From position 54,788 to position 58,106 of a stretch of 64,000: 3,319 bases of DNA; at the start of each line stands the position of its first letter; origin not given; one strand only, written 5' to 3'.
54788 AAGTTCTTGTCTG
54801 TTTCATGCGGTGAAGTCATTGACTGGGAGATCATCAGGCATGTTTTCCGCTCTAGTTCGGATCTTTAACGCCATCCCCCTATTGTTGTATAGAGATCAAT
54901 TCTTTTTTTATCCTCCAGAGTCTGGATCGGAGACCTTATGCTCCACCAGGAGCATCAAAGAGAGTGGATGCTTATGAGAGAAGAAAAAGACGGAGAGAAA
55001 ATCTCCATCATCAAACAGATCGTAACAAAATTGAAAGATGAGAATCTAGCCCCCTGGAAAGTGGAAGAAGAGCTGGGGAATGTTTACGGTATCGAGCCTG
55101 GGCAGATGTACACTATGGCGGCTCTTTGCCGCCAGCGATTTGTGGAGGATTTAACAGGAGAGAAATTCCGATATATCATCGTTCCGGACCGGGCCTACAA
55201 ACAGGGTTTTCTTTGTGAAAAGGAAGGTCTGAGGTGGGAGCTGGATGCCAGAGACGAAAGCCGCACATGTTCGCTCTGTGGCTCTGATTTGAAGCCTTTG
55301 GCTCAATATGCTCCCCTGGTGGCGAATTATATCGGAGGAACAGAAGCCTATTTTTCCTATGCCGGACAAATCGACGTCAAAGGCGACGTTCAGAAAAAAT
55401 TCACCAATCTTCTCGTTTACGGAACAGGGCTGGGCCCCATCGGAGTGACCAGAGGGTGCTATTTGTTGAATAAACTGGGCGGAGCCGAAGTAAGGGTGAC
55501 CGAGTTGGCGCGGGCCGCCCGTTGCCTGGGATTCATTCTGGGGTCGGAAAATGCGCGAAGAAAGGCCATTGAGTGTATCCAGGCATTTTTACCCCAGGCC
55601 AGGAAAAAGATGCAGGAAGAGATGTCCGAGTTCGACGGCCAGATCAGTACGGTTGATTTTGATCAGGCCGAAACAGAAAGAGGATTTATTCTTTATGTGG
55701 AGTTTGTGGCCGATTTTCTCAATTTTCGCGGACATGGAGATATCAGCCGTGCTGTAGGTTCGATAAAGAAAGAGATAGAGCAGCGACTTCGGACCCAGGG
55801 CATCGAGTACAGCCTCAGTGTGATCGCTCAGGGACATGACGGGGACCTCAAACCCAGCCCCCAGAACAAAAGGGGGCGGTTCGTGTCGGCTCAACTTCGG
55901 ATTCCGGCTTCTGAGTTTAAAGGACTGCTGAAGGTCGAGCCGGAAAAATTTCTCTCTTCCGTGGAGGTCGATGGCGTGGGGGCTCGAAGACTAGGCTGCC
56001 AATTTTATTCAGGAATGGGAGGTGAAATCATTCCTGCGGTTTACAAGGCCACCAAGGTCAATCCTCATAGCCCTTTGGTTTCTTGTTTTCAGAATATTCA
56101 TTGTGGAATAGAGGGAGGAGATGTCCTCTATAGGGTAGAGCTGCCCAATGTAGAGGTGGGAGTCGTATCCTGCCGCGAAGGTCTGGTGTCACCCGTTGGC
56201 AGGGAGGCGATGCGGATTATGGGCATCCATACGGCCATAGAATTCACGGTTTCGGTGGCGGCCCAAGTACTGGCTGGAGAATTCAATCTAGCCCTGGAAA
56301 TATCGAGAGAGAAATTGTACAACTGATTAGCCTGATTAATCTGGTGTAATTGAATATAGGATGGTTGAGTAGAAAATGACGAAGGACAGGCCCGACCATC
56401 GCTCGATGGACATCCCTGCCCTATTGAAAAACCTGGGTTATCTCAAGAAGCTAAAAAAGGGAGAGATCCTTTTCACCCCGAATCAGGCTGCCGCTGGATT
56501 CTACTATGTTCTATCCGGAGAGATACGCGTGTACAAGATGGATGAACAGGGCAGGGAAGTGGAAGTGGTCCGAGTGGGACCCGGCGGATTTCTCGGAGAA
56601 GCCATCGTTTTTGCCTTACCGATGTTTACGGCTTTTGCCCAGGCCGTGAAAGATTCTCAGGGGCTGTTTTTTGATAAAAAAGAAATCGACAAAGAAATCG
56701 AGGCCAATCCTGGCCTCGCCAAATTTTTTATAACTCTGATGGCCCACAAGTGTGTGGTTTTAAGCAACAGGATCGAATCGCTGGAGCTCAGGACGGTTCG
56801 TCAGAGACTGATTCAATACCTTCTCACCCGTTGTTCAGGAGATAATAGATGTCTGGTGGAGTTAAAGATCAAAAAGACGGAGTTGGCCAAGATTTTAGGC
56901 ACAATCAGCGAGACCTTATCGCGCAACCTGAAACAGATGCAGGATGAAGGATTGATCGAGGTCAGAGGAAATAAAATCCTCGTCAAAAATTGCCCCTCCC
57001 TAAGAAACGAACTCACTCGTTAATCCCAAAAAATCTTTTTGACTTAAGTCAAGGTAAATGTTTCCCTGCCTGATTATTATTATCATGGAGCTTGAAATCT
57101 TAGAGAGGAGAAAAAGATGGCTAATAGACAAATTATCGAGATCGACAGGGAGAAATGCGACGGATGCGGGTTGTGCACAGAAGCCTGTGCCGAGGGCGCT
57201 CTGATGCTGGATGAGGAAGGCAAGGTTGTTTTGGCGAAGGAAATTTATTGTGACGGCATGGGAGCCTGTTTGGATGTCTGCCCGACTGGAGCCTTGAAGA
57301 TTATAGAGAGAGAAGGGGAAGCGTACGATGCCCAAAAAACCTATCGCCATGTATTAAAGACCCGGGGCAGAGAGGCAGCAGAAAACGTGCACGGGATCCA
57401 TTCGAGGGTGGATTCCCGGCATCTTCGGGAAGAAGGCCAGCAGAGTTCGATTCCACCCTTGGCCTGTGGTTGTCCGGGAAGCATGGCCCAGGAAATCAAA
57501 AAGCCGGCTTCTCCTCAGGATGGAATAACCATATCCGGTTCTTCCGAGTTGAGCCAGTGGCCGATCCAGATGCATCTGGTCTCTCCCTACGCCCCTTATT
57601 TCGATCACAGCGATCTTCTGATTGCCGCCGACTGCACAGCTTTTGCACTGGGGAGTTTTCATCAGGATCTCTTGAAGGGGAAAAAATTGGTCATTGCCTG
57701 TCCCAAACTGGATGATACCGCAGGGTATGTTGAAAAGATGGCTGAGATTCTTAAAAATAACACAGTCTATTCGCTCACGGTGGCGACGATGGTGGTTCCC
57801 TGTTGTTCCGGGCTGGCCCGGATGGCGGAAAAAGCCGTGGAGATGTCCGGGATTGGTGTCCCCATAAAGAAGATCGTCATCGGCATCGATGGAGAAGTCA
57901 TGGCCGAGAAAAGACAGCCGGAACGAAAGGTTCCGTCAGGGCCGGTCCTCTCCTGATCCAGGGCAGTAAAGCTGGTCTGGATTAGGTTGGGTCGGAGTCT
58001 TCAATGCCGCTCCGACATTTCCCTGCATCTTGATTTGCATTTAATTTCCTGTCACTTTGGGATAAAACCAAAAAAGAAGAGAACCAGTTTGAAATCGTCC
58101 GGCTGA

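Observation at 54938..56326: HMG-CoA-reductase-fold protein with the canonical catalytic motifs replaced and the C-terminal flap missing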

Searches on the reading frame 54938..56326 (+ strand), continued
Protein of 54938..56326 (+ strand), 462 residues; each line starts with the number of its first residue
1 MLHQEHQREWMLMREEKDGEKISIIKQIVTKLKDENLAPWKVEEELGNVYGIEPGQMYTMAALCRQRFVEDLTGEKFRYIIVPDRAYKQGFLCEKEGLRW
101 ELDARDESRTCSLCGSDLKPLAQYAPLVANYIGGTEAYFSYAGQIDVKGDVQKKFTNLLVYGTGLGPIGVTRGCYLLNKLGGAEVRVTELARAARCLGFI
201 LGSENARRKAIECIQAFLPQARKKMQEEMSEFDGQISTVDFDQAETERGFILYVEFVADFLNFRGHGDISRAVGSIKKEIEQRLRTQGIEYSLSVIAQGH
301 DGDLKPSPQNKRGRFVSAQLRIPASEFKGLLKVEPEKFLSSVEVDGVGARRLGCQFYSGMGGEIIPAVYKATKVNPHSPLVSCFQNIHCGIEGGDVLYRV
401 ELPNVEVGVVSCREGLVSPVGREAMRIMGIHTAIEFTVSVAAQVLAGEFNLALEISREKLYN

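Call 78: search_protein_families(library=pfam, proteins=[L133:15-644:+, L133:980-1546:+, L151:4321-5427:+, L151:5450-6565:+, L151:6575-7477:-, L151:9363-10148:-, L138:10281-11558:-, L147:6907-7812:+, L147:7851-9062:+, L147:9059-10105:+], max_evalue=0.00001)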
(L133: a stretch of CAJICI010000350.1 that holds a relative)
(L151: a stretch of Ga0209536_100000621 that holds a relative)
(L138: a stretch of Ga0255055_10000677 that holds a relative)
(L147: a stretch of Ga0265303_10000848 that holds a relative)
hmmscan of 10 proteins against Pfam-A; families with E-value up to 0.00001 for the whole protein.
L133:15-644:+ (209 aa): 1 family
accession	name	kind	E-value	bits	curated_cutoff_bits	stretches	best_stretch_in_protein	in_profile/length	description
PF07992.20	Pyr_redox_2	-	3.5e-13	50.1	26.1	1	17-118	175-278/291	Pyridine nucleotide-disulphide oxidoreductase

L133:980-1546:+ (188 aa): 1 family
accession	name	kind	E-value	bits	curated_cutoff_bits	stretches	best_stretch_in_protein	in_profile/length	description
PF02915.23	Rubrerythrin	-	8.4e-12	46.1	22.8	0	40-109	1-76/137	Rubrerythrin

L151:4321-5427:+ (368 aa): 1 family
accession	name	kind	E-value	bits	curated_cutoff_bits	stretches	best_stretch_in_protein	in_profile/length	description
PF02547.20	Queuosine_synth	-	4e-131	437.4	25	1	21-367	1-322/322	Queuosine biosynthesis protein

L151:5450-6565:+ (371 aa): 1 family
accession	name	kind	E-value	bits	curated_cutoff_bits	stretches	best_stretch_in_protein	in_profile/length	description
PF01702.25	TGT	-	4.3e-160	533.1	26.3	1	15-370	3-356/357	Queuine tRNA-ribosyltransferase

L151:6575-7477:- (300 aa): 0 families

L151:9363-10148:- (261 aa): 3 families
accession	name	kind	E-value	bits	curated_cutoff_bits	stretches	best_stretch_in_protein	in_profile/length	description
PF13561.12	adh_short_C2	-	1.6e-40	139.6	27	1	15-255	3-235/236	Enoyl-(Acyl carrier protein) reductase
PF00106.31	adh_short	-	2.3e-38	132.1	26.6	1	8-211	2-193/195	short chain dehydrogenase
PF08659.16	KR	-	2.4e-10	41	22.6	1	9-170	3-156/180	KR domain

L138:10281-11558:- (425 aa): 3 families
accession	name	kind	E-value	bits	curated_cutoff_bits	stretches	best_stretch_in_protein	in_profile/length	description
PF00465.25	Fe-ADH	-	1.9e-39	135.4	31.3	1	13-184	3-168/168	Iron-containing alcohol dehydrogenase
PF25137.1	ADH_Fe_C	-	6e-27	95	27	1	232-420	20-192/194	Fe-containing alcohol dehydrogenase family, C-terminal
PF13685.12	Fe-ADH_2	-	7.6e-08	32.9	28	1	17-110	3-94/149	Iron-containing alcohol dehydrogenase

L147:6907-7812:+ (301 aa): 1 family
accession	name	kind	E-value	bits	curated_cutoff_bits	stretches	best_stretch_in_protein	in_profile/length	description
PF09712.15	PHA_synth_III_E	-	1.9e-22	80.4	25.7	1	7-287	46-310/311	Poly(R)-hydroxyalkanoic acid synthase subunit (PHA_synth_III_E)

L147:7851-9062:+ (403 aa): 5 families
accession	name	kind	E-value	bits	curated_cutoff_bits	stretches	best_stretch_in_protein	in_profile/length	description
PF00561.26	Abhydrolase_1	-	2.6e-24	86.7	25.8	1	84-337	12-242/245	alpha/beta hydrolase fold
PF07167.19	PhaC_N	-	1.8e-08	34.7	23.7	1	12-95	87-171/173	Poly-beta-hydroxybutyrate polymerase (PhaC) N-terminus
PF12146.15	Hydrolase_4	-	2.7e-08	33.9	27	0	94-176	24-109/239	Serine aminopeptidase, S33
PF11339.14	DUF3141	-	3.1e-07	29.8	29.7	1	151-355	149-370/582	Protein of unknown function (DUF3141)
PF06850.17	PHB_depo_C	-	9.6e-06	25.6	27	0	212-356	51-201/203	PHB de-polymerase C-terminus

L147:9059-10105:+ (348 aa): 3 families
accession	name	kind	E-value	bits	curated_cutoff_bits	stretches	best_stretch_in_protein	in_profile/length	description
PF13185.12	GAF_2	-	4.4e-33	114.8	28.6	2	22-159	2-136/136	GAF domain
PF01590.32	GAF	-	7.4e-30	104.6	22.4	2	25-158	3-133/133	GAF domain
PF13492.12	GAF_3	-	9.6e-21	75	27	2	24-160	2-129/129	GAF domain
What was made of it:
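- One locus carries PhaE and PhaC (call 78).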

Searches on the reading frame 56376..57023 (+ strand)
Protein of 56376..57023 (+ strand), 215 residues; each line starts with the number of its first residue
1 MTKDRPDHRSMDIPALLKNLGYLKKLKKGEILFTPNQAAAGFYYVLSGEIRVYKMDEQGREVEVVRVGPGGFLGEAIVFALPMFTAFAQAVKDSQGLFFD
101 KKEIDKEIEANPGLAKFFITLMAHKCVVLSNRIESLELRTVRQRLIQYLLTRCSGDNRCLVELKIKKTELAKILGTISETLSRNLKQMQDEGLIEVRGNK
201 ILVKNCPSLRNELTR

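Call 3: search_protein_families(library=pfam, proteins=[window:56376-57023:+], max_evalue=1)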
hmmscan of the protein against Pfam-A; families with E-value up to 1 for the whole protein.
window:56376-57023:+ (215 aa): 10 families
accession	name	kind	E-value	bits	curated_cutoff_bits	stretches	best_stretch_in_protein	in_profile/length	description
PF00027.35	cNMP_binding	-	1.3e-17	64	27.5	1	24-110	2-88/89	Cyclic nucleotide-binding domain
PF13545.12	HTH_Crp_2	-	1.1e-15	57.7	27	1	143-211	1-69/70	Crp-like helix-turn-helix domain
PF25213.1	HVO_A0261_N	-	0.0074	16.6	35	1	160-198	20-58/86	HVO_A0261 N-terminal domain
PF12840.13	HTH_20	-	0.0075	16.7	27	1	168-197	22-51/51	Helix-turn-helix domain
PF12802.13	MarR_2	-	0.017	15.7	27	1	168-197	24-53/61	MarR family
PF01047.28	MarR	-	0.022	15.1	24.6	1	166-197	19-50/59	MarR family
PF13412.12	HTH_24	-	0.042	13.9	21.9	1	165-195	18-48/48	Winged helix-turn-helix DNA-binding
PF00325.26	Crp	-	0.047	13.9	21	1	169-194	7-32/32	Bacterial regulatory proteins, crp family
PF07883.17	Cupin_2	-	0.079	13.1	27.2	1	41-64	20-37/70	Cupin domain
PF01325.25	Fe_dep_repress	-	0.17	12.5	26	1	164-200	22-58/60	Iron dependent repressor, N-terminal DNA binding domain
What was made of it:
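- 56376..57023 (+): Crp/Fnr-family regulator (HcpR-like). It is a neighbour, not part of the feature. Pfam cNMP_binding plus HTH_Crp_2 (call 3).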

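Call 4: search_protein_families(library=ncbifam, proteins=[window:56376-57023:+], max_evalue=1)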
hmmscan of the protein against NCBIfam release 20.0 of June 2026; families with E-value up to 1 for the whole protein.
window:56376-57023:+ (215 aa): 16 families
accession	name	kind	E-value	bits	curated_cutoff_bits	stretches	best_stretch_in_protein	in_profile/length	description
NF006901.0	PRK09392.1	equivalog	1.3e-16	60.6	211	1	19-209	28-217/236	transcriptional activator FtrB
NF008732.0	PRK11753.1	equivalog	1.6e-15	57.2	266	1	15-203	18-210/214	cAMP-activated global transcriptional regulator CRP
NF008365.0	PRK11161.1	subfamily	4.1e-11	42.7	228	1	24-209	50-239/250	fumarate/nitrate reduction transcriptional regulator Fnr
NF050815.1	TransActFtrBCaul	equivalog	1e-10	41.3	300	1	15-205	26-215/251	transcriptional activator FtrB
TIGR03697.1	NtcA_cyano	equivalog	2.4e-10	40.5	244.95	1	29-209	1-188/193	global nitrogen regulator NtcA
NF010499.0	PRK13918.1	equivalog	6.6e-10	38.8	274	1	27-210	18-198/205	CRP/FNR family transcriptional regulator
NF050806.1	TransRegFixKCaul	equivalog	9.8e-09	34.7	300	1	11-201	13-202/215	transcriptional regulator FixK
NF052518.1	TransRegLdrP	equivalog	1.8e-08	34.6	300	1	23-212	1-187/195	transcriptional regulator LdrP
TIGR03896.1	cyc_nuc_ocin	subfamily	2.6e-08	33.6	161.05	1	15-133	155-270/317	bacteriocin-type transport-associated protein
NF053664.1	TransRegPtrACyano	equivalog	1.5e-07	30.9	300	1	43-203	31-189/196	Crp/Fnr family transcriptional regulator PtrA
NF045989.1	TransRegFnrLRhodb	equivalog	5.4e-05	22.5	300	1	153-208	174-230/245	transcriptional regulator FnrL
NF058543.1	ActPatMycb56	equivalog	9.1e-05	21.5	460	1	11-118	10-114/317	acetyltransferase Pat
NF033788.1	HTH_metalloreg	subfamily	0.0037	17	55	1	164-197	25-58/77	metalloregulator ArsR/SmtB family transcription factor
NF007707.0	PRK10402.1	subfamily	0.0044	16.6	180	1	23-210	33-215/226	transcriptional regulator YeiL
NF010762.0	PRK14165.1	equivalog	0.023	14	279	1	163-195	21-53/224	winged helix-turn-helix domain-containing protein/riboflavin kinase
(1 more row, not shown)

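Call 7: search_protein_families(library=padloc, proteins=[window:56376-57023:+], max_evalue=0.1)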
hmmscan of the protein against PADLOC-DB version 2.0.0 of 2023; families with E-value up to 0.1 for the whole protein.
window:56376-57023:+ (215 aa): 9 families
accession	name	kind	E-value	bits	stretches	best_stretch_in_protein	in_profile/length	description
PDLC01268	CasR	-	0.00043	18.3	1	168-204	141-177/179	"CAS-I,CAS-II,CAS-III,CAS-IV,CAS-V,CAS-VI; associated_signaling"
PDLC01857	CARF3--CARF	-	0.0023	15.6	1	161-200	138-179/201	-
PDLC01879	CARF3--CARF_TM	-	0.0048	14.6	1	147-199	163-206/222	-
PDLC01850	CARF3--CARF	-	0.0092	13.9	1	164-201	159-196/209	-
PDLC01865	CARF3--CARF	-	0.0095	13.6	1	155-201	163-198/215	-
PDLC01434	CasR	-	0.012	13.5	1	165-200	142-176/191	"CAS-I,CAS-II,CAS-III,CAS-IV,CAS-V,CAS-VI; associated_signaling"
PDLC00731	Effector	-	0.012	12.6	1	11-57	30-76/306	TIR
PDLC02371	PycTIR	-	0.02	12.2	1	14-53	30-69/288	-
PDLC00734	PycC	-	0.046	10.8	1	14-102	26-114/374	Pycsar cyclase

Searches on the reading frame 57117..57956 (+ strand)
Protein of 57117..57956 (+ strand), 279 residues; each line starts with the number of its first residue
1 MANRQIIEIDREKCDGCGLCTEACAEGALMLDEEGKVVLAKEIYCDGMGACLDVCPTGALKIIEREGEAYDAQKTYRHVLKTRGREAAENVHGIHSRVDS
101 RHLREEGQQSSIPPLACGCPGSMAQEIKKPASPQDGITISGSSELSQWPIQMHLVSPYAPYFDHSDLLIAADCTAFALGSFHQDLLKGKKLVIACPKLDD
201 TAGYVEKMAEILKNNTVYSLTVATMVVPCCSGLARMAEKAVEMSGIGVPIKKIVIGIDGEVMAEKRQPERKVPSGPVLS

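Call 3: search_protein_families(library=pfam, proteins=[window:57117-57956:+], max_evalue=1)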
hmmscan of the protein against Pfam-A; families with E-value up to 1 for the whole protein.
window:57117-57956:+ (279 aa): 17 families
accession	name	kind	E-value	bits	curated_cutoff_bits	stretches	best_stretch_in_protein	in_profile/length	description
PF12838.12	Fer4_7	-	5.8e-10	39.9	27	1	13-59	1-52/52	4Fe-4S dicluster domain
PF13237.11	Fer4_10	-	1.5e-08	34.9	25.5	1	7-56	2-53/53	4Fe-4S dicluster domain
PF12837.12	Fer4_6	-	1.7e-08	34.4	25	2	6-29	1-24/24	4Fe-4S binding domain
PF00037.32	Fer4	-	2.6e-07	30.6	21.1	2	7-24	1-18/24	4Fe-4S binding domain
PF13187.11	Fer4_9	-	3.7e-07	30.5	27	1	13-59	1-51/52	4Fe-4S dicluster domain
PF14697.11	Fer4_21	-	1.2e-06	29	35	1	8-60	2-57/59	4Fe-4S dicluster domain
PF13484.11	Fer4_16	-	2.4e-06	28.7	30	2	45-76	2-30/66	4Fe-4S double cluster binding domain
PF13459.11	Fer4_15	-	1.1e-05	26.4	22.4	1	7-38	1-32/66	4Fe-4S single cluster domain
PF12797.12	Fer4_2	-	7.9e-05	22.8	24.5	1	7-25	3-21/22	4Fe-4S binding domain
PF13247.11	Fer4_11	-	0.0011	19.6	26.2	1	11-66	7-65/100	4Fe-4S dicluster domain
PF12798.12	Fer4_3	-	0.0019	19.3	27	2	14-28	1-15/15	4Fe-4S binding domain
PF12800.12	Fer4_4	-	0.0023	18.6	24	1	12-26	2-16/17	4Fe-4S binding domain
PF25160.1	LdpA_Fe-S-bd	-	0.0026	18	27.6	2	44-62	27-45/49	LdpA Fe-S cluster-binding domain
PF13534.11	Fer4_17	-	0.019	16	22.2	1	13-34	1-22/61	4Fe-4S dicluster domain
PF17179.9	Fer4_22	-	0.054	14.8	27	0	8-26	75-93/95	4Fe-4S dicluster domain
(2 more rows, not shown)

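Call 4: search_protein_families(library=ncbifam, proteins=[window:57117-57956:+], max_evalue=1)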
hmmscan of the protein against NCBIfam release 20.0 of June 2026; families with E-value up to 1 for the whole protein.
window:57117-57956:+ (279 aa): 101 families (the best 25 are shown)
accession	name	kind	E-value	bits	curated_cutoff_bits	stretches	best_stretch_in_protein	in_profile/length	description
NF040864.1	HgcB_ferredoxin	equivalog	3.1e-09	36.5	99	1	5-67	7-68/93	mercury methylation ferredoxin HgcB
NF045766.1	PhenlGlyoxDHPadI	equivalog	3.1e-09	36.1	700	1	4-74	78-146/443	NADH-dependent phenylglyoxylate dehydrogenase subunit beta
NF007203.0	PRK09624.1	equivalog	4.5e-09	36.5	171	1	8-63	47-101/105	pyuvate ferredoxin oxidoreductase subunit delta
NF006221.0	PRK08348.1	subfamily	6.2e-09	35.7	124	1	4-62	36-94/136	NADH-plastoquinone oxidoreductase subunit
NF007382.0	PRK09898.1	equivalog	1.1e-08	34.8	213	1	6-65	148-203/208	ferredoxin-like protein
NF043069.1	T4HPD_activ_SAM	equivalog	1.3e-08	34.6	425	1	7-69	46-106/299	trans-4-hydroxy-L-proline dehydratase activase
TIGR02179.1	PorD_KorD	subfamily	2.8e-08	33.7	60.05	1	9-65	22-77/78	2-oxoacid:acceptor oxidoreductase, delta subunit, pyruvate/2-ketoisovalerate family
NF043039.1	HgcAB_like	equivalog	8.7e-08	32.1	285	1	3-60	291-349/350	HgcAB-like fusion protein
TIGR02700.1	flavo_MJ0208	hypoth_equivalog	8.9e-08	31.7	251.35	1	8-61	144-195/234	dihydromethanopterin reductase (acceptor)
TIGR01944.1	rnfB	subfamily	1.3e-07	31.4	68.7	1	3-78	104-178/190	RnfABCDGE type electron transport complex subunit B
NF040684.1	PorD_Arch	equivalog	1.4e-07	31.5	120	1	9-63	29-82/85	pyruvate synthase subunit PorD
NF045790.1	OxalOxreddelta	equivalog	1.5e-07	30.9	230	1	9-62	257-308/316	oxalate oxidoreductase subunit delta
NF007202.0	PRK09623.1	equivalog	1.9e-07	31.4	166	1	9-66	48-104/105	3-methyl-2-oxobutanoate dehydrogenase subunit delta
NF040770.1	hetero_SS_HdrA2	exception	2e-07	29.5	1100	1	8-72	573-635/777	CoB-CoM heterodisulfide reductase HdrA2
NF042909.1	FMH_DH_FwdF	exception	8.1e-07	28.5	375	1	8-72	221-286/336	tungsten-dependent formylmethanofuran dehydrogenase subunit FwdF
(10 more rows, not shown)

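Call 7: search_protein_families(library=padloc, proteins=[window:57117-57956:+], max_evalue=0.1)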
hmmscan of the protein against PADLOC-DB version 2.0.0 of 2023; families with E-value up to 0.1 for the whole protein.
window:57117-57956:+ (279 aa): 1 family
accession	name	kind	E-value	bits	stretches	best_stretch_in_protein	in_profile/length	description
PDLC02510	BrxP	-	0.044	10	1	36-63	455-482/779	BrxP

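Call 51: search_protein_families(library=pfam, proteins=[window:57117-57956:+], max_evalue=5)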
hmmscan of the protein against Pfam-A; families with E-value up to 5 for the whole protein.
window:57117-57956:+ (279 aa): 18 families
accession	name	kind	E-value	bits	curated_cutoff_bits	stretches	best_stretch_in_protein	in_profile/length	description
PF12838.12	Fer4_7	-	5.8e-10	39.9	27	1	13-59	1-52/52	4Fe-4S dicluster domain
PF13237.11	Fer4_10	-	1.5e-08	34.9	25.5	1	7-56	2-53/53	4Fe-4S dicluster domain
PF12837.12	Fer4_6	-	1.7e-08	34.4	25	2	6-29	1-24/24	4Fe-4S binding domain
PF00037.32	Fer4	-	2.6e-07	30.6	21.1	2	7-24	1-18/24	4Fe-4S binding domain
PF13187.11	Fer4_9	-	3.7e-07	30.5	27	1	13-59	1-51/52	4Fe-4S dicluster domain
PF14697.11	Fer4_21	-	1.2e-06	29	35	1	8-60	2-57/59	4Fe-4S dicluster domain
PF13484.11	Fer4_16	-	2.4e-06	28.7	30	2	45-76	2-30/66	4Fe-4S double cluster binding domain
PF13459.11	Fer4_15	-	1.1e-05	26.4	22.4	1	7-38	1-32/66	4Fe-4S single cluster domain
PF12797.12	Fer4_2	-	7.9e-05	22.8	24.5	1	7-25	3-21/22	4Fe-4S binding domain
PF13247.11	Fer4_11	-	0.0011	19.6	26.2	1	11-66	7-65/100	4Fe-4S dicluster domain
PF12798.12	Fer4_3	-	0.0019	19.3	27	2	14-28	1-15/15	4Fe-4S binding domain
PF12800.12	Fer4_4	-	0.0023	18.6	24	1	12-26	2-16/17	4Fe-4S binding domain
PF25160.1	LdpA_Fe-S-bd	-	0.0026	18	27.6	2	44-62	27-45/49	LdpA Fe-S cluster-binding domain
PF13534.11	Fer4_17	-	0.019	16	22.2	1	13-34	1-22/61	4Fe-4S dicluster domain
PF17179.9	Fer4_22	-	0.054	14.8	27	1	8-26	75-93/95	4Fe-4S dicluster domain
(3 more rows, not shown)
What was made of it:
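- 57117..57956 (+): 2x[4Fe-4S] ferredoxin-like protein with a C-terminal domain (FrdX-like). It is a neighbour, not part of the feature. Pfam Fer4 families on residues 6-76 (calls 3, 51).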
